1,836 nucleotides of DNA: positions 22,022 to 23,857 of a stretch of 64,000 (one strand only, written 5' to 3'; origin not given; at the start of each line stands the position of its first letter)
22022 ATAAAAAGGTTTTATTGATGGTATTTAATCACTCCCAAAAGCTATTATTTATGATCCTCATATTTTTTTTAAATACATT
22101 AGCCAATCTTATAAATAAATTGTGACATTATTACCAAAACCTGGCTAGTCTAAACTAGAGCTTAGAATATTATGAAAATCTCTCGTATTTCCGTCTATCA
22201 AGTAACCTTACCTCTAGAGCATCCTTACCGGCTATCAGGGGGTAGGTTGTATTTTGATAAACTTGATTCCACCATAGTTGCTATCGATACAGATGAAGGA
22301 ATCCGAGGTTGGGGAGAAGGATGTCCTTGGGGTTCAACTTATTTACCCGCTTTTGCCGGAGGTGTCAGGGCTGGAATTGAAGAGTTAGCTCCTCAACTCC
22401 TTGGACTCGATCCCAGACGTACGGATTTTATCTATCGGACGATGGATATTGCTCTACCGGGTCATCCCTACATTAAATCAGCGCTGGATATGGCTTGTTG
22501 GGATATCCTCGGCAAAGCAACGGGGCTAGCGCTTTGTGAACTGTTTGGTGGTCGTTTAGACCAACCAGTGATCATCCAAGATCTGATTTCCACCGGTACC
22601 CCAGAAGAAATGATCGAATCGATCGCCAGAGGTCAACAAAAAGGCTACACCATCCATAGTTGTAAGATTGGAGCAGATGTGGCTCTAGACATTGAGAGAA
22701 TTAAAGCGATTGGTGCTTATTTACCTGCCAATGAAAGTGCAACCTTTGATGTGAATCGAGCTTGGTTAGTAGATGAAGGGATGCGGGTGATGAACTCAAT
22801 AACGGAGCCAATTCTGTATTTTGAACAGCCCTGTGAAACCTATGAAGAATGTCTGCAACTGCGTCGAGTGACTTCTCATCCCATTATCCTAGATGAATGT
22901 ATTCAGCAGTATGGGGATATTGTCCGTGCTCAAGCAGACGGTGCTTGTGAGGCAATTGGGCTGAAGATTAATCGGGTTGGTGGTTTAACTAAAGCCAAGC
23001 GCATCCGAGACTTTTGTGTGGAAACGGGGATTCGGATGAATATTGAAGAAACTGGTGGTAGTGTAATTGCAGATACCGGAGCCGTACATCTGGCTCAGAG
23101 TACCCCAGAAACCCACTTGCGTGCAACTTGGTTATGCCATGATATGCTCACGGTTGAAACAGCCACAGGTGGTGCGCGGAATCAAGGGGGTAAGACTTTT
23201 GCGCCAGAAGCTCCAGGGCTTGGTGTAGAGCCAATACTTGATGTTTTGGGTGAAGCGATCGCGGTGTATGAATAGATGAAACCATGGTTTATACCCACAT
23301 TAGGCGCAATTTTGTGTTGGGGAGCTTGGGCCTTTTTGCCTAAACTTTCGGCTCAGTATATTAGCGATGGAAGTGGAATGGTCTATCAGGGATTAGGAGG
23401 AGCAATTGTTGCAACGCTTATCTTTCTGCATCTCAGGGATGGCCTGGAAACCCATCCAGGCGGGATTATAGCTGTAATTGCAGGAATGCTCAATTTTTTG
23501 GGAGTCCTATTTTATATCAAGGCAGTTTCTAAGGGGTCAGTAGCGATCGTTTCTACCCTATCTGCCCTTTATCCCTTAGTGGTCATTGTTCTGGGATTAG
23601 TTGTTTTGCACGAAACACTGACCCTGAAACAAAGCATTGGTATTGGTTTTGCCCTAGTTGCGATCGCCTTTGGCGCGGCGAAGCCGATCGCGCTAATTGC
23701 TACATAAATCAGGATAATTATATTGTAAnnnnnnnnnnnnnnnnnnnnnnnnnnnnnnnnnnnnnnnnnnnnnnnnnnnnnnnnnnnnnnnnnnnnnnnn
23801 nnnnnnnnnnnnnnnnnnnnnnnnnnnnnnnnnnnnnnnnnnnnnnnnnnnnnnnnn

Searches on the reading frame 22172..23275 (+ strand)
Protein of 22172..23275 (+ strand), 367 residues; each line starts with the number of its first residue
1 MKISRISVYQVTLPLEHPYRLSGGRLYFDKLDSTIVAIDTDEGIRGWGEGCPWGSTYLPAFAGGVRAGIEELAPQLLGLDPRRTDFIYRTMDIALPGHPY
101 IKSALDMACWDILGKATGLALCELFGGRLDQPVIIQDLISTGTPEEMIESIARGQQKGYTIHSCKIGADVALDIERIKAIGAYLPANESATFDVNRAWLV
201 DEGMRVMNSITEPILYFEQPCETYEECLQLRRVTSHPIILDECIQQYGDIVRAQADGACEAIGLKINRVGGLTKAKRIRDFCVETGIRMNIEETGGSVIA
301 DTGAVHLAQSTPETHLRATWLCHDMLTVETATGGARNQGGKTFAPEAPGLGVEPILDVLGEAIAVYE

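Call 53: search_protein_families(library=pfam, proteins=[window:22172-23275:+], max_evalue=0.00001)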
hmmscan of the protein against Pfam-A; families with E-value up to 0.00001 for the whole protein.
window:22172-23275:+ (367 aa): 2 families
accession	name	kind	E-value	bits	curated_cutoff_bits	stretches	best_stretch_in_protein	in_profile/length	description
PF13378.12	MR_MLE_C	-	1.8e-33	116.5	29.4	1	147-354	2-215/219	Enolase C-terminal domain-like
PF02746.21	MR_MLE_N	-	5.4e-15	56.1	22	1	18-126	15-117/117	Mandelate racemase / muconate lactonizing enzyme, N-terminal domain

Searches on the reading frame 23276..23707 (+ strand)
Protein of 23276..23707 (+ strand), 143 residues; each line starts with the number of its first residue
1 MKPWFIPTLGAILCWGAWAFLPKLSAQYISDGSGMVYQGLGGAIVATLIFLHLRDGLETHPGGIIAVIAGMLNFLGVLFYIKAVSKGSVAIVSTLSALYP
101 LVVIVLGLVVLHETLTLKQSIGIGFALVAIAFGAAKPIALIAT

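Call 31: search_protein_families(library=pfam, proteins=[window:23276-23707:+], max_evalue=0.001)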
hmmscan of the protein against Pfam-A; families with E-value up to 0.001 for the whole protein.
window:23276-23707:+ (143 aa): 1 family
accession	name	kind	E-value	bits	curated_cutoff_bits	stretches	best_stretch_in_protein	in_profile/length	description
PF00892.27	EamA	-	2.2e-16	60.8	28.2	1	8-132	7-132/135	EamA-like transporter family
